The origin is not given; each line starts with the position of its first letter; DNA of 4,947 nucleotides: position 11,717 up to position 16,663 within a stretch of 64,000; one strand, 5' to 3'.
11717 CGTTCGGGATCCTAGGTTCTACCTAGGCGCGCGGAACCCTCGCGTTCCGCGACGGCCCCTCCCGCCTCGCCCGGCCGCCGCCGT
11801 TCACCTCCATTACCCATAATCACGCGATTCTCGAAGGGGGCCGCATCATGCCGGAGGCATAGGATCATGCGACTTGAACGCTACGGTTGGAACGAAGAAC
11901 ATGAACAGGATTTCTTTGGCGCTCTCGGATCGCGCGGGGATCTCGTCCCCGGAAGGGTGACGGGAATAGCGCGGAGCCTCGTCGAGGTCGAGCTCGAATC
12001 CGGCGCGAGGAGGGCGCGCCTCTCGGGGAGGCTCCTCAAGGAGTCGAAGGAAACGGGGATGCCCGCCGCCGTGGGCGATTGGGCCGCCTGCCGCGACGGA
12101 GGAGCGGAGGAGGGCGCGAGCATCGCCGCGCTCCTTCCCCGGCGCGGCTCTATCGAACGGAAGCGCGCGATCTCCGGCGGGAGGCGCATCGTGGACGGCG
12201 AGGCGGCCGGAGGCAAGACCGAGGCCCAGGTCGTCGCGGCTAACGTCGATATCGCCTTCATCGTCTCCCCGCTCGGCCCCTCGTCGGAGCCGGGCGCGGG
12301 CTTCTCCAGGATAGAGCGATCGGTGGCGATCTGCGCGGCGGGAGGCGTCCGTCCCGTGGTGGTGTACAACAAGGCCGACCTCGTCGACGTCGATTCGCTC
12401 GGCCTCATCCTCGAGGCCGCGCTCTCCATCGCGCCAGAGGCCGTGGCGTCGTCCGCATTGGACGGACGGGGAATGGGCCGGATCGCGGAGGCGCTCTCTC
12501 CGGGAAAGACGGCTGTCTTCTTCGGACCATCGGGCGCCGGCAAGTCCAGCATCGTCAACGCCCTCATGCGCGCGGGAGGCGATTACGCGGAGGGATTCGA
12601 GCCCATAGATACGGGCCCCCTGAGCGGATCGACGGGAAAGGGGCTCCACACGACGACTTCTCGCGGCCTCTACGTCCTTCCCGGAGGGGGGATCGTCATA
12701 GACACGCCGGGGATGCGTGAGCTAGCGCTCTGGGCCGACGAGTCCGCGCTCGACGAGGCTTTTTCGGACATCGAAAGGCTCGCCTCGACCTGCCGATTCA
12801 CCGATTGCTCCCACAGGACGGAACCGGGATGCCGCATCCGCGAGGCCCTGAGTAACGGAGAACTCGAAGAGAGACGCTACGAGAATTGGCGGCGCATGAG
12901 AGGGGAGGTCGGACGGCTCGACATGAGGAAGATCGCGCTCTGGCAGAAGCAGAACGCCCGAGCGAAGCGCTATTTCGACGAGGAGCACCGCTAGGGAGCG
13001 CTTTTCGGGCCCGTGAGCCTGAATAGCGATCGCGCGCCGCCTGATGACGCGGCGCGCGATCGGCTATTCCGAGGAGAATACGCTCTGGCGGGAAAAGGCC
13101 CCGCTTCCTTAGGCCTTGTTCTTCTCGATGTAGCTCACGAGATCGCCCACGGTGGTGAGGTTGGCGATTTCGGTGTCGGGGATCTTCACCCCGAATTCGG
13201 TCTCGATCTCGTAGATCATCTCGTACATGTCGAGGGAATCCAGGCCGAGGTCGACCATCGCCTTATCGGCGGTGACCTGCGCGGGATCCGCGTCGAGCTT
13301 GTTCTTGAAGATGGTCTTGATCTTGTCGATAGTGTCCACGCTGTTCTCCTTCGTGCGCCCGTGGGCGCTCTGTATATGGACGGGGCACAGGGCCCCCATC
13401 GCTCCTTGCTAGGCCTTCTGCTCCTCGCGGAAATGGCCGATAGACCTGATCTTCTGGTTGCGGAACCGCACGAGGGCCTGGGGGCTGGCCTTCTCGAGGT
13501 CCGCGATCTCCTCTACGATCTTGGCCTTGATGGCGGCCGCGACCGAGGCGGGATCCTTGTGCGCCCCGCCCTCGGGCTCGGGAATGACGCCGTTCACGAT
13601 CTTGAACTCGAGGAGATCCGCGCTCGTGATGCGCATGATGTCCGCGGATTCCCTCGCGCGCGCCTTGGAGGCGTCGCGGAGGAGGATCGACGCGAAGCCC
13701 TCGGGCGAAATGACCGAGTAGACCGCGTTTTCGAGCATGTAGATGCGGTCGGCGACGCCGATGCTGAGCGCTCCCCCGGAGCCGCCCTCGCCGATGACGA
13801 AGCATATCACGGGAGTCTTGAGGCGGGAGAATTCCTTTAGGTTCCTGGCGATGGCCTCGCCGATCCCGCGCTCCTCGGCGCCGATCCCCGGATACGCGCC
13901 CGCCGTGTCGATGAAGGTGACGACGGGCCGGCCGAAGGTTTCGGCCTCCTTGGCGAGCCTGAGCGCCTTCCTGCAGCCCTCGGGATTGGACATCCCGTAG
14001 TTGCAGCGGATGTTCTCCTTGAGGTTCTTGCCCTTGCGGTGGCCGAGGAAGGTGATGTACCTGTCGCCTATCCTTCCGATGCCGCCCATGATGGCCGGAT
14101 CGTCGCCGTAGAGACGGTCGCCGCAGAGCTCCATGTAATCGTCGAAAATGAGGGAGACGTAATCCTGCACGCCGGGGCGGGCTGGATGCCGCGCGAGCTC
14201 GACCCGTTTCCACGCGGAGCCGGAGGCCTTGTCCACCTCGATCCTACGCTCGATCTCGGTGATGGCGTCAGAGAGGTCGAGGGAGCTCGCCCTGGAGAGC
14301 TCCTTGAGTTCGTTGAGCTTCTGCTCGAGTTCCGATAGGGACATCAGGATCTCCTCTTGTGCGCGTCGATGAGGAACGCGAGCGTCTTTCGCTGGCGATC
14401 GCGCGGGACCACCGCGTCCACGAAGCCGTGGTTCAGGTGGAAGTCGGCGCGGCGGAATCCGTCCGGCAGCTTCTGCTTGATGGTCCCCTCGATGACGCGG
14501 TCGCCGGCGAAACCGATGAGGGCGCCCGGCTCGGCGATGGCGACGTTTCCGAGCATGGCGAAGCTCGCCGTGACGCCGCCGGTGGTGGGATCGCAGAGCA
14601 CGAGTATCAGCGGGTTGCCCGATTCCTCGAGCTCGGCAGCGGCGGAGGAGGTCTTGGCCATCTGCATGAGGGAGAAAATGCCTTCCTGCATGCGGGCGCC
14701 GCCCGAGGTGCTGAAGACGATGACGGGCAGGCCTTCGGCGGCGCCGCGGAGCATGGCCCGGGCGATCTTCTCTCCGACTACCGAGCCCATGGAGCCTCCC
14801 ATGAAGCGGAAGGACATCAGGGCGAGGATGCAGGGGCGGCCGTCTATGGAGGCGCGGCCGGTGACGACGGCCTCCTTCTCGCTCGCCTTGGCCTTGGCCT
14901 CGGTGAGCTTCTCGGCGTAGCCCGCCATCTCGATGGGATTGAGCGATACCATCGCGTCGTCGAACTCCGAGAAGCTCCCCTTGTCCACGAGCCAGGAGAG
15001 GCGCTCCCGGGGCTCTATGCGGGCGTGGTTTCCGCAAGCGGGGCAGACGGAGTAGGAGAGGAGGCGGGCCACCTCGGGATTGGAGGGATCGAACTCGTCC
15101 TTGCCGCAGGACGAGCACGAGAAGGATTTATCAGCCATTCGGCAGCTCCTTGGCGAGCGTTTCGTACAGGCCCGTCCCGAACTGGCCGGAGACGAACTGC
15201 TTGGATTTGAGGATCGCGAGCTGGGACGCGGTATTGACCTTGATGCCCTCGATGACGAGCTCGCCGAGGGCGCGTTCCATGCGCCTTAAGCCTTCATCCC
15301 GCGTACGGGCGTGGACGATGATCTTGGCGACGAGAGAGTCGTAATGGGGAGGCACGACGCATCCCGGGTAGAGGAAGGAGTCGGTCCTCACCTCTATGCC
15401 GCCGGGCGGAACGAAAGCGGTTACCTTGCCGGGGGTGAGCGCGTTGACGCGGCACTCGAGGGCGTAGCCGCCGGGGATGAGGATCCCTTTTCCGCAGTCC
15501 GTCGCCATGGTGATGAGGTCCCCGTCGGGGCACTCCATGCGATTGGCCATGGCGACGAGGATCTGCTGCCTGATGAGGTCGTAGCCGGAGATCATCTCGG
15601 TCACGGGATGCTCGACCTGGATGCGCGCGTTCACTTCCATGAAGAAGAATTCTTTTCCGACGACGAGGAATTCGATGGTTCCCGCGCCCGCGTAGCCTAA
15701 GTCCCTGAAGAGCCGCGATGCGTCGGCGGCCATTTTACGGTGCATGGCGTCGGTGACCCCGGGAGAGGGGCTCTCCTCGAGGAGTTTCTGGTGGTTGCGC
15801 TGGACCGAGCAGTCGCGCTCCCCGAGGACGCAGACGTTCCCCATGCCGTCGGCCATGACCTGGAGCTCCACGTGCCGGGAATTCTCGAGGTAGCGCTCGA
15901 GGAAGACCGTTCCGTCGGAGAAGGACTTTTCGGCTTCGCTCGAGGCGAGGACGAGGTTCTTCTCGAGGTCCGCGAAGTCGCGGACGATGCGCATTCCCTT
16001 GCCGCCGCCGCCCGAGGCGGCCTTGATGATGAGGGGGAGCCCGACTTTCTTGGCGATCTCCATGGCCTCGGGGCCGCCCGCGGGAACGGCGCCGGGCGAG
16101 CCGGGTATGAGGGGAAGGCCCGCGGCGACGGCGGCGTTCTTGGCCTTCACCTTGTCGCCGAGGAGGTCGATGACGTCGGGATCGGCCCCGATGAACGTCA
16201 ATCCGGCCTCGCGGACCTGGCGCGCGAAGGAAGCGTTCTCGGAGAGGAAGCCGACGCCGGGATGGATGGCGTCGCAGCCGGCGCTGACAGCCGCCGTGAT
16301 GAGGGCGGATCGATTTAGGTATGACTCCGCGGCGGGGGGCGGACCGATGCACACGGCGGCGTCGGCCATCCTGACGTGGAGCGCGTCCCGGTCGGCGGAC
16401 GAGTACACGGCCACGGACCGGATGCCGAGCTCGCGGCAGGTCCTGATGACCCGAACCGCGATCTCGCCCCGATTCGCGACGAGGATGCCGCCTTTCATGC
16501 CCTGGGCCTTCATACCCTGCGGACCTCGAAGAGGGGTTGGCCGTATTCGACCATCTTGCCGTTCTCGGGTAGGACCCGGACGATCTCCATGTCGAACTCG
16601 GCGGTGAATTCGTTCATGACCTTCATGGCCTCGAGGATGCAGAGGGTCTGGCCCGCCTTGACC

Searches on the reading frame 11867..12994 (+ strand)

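Call 10: search_protein_families(library=pfam, proteins=[window:11867-12994:+], max_evalue=0.001)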
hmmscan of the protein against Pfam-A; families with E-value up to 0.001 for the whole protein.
window:11867-12994:+ (375 aa): 3 families
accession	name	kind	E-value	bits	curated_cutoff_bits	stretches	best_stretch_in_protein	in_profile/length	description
PF03193.22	RsgA_GTPase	-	3.1e-33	115.5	30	1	119-289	15-174/174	RsgA GTPase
PF01926.29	MMR_HSR1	-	0.00046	20.7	21.9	0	216-313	2-84/113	50S ribosome-binding GTPase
PF00005.33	ABC_tran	-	0.00087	20.3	25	0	209-235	7-33/137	ABC transporter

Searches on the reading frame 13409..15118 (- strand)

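Call 10: search_protein_families(library=pfam, proteins=[window:13409-15118:-], max_evalue=0.001)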
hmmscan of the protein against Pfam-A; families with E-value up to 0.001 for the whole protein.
window:13409-15118:- (569 aa): 2 families
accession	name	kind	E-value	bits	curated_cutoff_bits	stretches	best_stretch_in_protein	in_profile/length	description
PF03255.19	ACCA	-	7.3e-120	400.3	23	1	260-561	7-310/310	Acetyl co-enzyme A carboxylase carboxyltransferase-like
PF01039.27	Carboxyl_trans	-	2e-12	46.9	22.3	1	345-494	286-431/493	Carboxyl transferase domain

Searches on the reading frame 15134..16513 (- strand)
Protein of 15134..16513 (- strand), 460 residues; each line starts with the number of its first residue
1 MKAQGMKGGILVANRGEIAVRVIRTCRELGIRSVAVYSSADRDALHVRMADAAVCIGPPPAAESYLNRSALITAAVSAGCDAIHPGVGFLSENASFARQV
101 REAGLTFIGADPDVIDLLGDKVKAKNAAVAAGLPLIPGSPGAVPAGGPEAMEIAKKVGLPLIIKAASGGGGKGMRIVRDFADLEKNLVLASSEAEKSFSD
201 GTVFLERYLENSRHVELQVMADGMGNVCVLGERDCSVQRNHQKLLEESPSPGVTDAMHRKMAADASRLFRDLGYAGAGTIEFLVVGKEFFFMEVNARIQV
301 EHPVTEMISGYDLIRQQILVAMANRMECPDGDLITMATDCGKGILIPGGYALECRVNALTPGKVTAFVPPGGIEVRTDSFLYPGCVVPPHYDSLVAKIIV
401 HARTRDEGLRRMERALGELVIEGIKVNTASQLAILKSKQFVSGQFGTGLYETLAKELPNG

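Call 70: search_protein_families(library=pfam, proteins=[window:15134-16513:-], max_evalue=0.00001)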
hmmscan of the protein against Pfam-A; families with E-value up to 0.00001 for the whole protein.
window:15134-16513:- (460 aa): 6 families
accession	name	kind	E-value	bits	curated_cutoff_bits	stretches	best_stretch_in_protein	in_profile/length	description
PF02786.22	CPSase_L_D2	-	2e-64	217.5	19.8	1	120-326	1-208/211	Carbamoyl-phosphate synthase L chain, ATP binding domain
PF00289.28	Biotin_carb_N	-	6.9e-44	149.3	25.5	1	10-115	5-110/110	Biotin carboxylase, N-terminal domain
PF02785.25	Biotin_carb_C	-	8.1e-25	87.5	32.4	1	360-449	16-105/108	Biotin carboxylase C-terminal domain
PF02222.28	ATP-grasp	-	7.2e-08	32.7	27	1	150-297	22-162/179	ATP-grasp domain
PF07478.18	Dala_Dala_lig_C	-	4.4e-07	30.1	24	1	152-296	30-174/204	D-ala D-ala ligase C-terminus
PF02655.19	ATP-grasp_3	-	2.8e-06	27.9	23.2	1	150-299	23-158/160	ATP-grasp domain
